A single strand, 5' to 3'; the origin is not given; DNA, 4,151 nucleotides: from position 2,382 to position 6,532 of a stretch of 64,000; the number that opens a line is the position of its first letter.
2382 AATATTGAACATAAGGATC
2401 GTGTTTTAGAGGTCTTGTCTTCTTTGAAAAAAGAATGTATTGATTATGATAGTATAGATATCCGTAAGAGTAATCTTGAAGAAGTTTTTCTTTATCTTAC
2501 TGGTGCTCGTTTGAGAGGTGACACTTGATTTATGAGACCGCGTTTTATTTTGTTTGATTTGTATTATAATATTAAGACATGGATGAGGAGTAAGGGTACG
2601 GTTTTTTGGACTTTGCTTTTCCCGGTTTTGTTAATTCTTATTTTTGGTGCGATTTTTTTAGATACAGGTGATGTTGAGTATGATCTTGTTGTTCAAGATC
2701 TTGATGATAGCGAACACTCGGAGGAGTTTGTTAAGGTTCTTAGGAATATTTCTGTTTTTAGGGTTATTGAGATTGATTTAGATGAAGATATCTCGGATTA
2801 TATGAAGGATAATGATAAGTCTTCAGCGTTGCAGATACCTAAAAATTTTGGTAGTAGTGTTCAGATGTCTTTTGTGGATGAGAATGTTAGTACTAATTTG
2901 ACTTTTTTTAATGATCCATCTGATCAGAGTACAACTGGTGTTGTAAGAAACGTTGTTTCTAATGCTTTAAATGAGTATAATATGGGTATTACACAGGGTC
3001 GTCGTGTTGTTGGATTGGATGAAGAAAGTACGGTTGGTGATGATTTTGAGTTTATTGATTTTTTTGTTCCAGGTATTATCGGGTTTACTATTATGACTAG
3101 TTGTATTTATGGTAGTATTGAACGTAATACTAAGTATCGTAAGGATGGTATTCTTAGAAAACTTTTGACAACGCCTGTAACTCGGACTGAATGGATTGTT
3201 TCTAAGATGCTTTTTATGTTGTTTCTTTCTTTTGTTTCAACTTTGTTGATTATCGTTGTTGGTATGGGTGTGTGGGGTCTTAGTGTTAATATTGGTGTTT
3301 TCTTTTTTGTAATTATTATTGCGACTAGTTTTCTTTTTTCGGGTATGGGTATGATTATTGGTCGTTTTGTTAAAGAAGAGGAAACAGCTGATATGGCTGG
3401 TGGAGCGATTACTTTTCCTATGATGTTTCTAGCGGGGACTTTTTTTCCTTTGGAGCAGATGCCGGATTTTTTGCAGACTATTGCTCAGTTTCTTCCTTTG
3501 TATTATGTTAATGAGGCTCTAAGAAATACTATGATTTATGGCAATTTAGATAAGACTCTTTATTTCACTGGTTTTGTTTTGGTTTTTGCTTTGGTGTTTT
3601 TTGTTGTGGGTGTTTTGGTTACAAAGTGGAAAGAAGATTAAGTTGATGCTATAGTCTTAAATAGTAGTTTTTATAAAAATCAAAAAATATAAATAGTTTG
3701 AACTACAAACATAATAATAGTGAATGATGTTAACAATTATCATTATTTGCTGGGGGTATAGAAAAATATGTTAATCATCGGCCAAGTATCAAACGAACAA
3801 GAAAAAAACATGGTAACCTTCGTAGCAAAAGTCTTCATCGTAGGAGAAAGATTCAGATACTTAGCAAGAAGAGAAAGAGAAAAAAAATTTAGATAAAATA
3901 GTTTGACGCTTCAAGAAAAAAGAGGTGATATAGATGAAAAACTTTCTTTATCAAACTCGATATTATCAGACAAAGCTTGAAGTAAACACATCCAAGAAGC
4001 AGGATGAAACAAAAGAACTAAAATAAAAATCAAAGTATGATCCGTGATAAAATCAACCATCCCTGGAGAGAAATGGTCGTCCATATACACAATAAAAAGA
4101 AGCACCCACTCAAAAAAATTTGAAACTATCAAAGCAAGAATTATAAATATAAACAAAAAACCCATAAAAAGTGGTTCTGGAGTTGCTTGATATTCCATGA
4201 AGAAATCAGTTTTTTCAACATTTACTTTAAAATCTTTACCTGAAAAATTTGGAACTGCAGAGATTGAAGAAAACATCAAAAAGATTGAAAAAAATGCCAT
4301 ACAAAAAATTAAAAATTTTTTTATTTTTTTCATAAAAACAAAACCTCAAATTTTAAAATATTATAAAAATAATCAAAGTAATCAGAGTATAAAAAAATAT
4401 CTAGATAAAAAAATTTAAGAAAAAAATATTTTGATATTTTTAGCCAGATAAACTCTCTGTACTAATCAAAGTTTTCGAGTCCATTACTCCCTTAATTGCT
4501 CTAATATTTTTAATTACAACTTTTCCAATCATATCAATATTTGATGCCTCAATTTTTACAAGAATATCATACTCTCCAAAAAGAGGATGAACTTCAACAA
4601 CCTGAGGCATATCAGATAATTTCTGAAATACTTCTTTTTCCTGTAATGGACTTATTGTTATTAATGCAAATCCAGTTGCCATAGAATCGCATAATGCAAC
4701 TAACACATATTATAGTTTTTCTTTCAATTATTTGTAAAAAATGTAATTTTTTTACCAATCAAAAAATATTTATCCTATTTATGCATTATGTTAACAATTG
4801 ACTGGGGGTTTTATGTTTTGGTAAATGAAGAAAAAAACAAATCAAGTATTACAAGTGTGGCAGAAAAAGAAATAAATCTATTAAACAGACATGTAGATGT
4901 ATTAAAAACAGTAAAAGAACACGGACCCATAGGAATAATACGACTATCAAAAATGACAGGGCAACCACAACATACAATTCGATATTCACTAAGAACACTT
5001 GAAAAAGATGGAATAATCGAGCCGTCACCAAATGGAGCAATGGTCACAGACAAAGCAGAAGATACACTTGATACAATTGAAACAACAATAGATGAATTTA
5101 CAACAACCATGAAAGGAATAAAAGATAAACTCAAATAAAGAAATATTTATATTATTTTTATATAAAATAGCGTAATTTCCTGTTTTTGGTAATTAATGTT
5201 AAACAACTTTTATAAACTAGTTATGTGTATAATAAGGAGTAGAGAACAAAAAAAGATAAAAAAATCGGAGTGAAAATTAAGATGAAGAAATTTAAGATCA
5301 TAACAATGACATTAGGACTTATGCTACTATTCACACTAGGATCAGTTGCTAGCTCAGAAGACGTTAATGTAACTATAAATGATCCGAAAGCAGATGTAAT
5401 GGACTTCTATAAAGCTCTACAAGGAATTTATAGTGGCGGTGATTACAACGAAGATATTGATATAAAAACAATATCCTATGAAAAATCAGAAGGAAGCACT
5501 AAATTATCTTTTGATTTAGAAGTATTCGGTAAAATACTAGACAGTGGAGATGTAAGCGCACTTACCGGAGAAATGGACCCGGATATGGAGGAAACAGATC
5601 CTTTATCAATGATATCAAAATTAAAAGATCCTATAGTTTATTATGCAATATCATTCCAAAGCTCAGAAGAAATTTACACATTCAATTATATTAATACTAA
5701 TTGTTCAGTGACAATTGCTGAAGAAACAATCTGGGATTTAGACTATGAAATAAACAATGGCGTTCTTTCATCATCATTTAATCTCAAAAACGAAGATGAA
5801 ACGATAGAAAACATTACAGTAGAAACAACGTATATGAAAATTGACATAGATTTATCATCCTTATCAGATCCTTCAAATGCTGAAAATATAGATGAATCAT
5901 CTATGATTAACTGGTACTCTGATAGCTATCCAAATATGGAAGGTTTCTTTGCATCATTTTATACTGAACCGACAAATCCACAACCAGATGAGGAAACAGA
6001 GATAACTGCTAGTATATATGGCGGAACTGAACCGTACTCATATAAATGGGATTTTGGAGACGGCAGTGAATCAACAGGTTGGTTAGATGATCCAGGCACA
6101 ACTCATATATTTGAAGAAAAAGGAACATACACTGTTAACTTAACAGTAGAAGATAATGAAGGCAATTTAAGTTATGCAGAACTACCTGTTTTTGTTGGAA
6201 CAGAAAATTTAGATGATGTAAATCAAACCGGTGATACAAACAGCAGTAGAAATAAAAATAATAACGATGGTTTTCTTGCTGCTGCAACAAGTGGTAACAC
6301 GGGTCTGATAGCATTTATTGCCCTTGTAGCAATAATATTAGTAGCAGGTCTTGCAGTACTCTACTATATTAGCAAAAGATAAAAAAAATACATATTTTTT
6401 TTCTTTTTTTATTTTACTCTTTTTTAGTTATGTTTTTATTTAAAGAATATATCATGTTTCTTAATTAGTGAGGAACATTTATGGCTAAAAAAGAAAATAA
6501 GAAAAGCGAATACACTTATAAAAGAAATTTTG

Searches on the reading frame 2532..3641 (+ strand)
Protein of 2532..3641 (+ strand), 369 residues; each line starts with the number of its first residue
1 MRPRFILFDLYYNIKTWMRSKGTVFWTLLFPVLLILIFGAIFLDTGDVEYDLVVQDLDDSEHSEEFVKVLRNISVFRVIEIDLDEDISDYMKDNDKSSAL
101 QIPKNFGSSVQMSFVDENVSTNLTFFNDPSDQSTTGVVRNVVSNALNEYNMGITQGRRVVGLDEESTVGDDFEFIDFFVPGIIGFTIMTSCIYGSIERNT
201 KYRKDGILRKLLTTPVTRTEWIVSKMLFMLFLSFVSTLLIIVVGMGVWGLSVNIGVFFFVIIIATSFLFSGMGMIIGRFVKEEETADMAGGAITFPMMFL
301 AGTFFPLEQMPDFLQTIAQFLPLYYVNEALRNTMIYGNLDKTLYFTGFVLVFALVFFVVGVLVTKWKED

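Call 19: search_protein_families(library=ncbifam, proteins=[window:2532-3641:+], max_evalue=0.1)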
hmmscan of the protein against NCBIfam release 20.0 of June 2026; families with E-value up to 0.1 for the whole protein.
window:2532-3641:+ (369 aa): 13 families
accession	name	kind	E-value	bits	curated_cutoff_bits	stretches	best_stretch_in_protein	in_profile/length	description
NF033858.1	ABC2_perm_RbbA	equivalog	6.3e-21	74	1050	1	24-362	560-902/909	ribosome-associated ATPase/putative transporter RbbA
TIGR01247.1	drrB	subfamily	4.5e-19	69.1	223.05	1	168-358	40-230/236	daunorubicin resistance ABC transporter membrane protein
NF038293.1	permease_SagH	equivalog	1.8e-15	56.7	450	1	14-364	9-367/370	SagH family ABC transporter permease subunit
NF011648.0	PRK15066.1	subfamily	1.7e-14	54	225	1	170-359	55-244/257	ABC transporter permease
TIGR01291.1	nodJ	subfamily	1.6e-13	50.8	206.65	1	170-362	52-245/253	ABC-2 type transporter, NodJ family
TIGR03062.1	pip_yhgE_Cterm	subfamily_domain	1.2e-11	44.6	102.2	1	215-367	54-206/208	YhgE/Pip family protein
TIGR00025.1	Mtu_efflux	paralog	3.2e-11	43.2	146.9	1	178-353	41-221/238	ABC transporter efflux protein, DrrB family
TIGR03861.1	phenyl_ABC_PedC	subfamily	4.4e-09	36.4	241.35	1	176-357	60-241/253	alcohol ABC transporter, permease protein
TIGR01248.1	drrC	subfamily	2.8e-07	30.8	165.65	1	200-332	13-147/152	daunorubicin resistance protein C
TIGR03733.1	lanti_perm_MutG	subfamily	9.4e-05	21.9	117.2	1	182-274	53-146/248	lantibiotic immunity ABC transporter MutG family permease subunit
NF041647.1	ABC_perm_CPBP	equivalog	0.00038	19.3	435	1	172-363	186-387/636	ABC transporter permease subunit/CPBP intramembrane protease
TIGR00956.1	3a01205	subfamily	0.0058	14.3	1959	1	224-332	499-609/1394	pleiotropic drug resistance family protein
TIGR00955.1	3a01204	subfamily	0.014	14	736.35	1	219-331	434-548/617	pigment precursor permease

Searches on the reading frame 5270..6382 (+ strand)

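Call 16: search_protein_families(library=pfam, proteins=[window:5270-6382:+], max_evalue=0.01)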
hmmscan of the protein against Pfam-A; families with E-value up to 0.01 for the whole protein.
window:5270-6382:+ (370 aa): 4 families
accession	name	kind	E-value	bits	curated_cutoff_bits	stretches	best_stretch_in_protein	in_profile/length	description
PF18911.6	PKD_4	-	3.4e-13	49.9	27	1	244-299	23-74/85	PKD domain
PF00801.26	PKD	-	3.7e-12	46.5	23.5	1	253-301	27-73/80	PKD domain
PF22352.2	K319L-like_PKD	-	0.0048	17.3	27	0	239-309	10-84/84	K319L-like, PKD domain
PF13573.12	SprB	-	0.0074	16.3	28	1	244-264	16-36/37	SprB repeat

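Call 19: search_protein_families(library=ncbifam, proteins=[window:5270-6382:+], max_evalue=0.1)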
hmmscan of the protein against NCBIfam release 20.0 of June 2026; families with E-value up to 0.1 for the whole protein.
window:5270-6382:+ (370 aa): 2 families
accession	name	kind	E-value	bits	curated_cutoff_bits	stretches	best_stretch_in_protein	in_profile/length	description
NF058578.1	CPR_pilus_PamR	equivalog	1.5e-09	37.1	300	1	238-331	163-259/297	pilus system RbmA-like protein PamR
TIGR00864.1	PCC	subfamily_domain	2.3e-06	24.3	1861.4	1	242-294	1238-1290/2700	polycystin cation channel protein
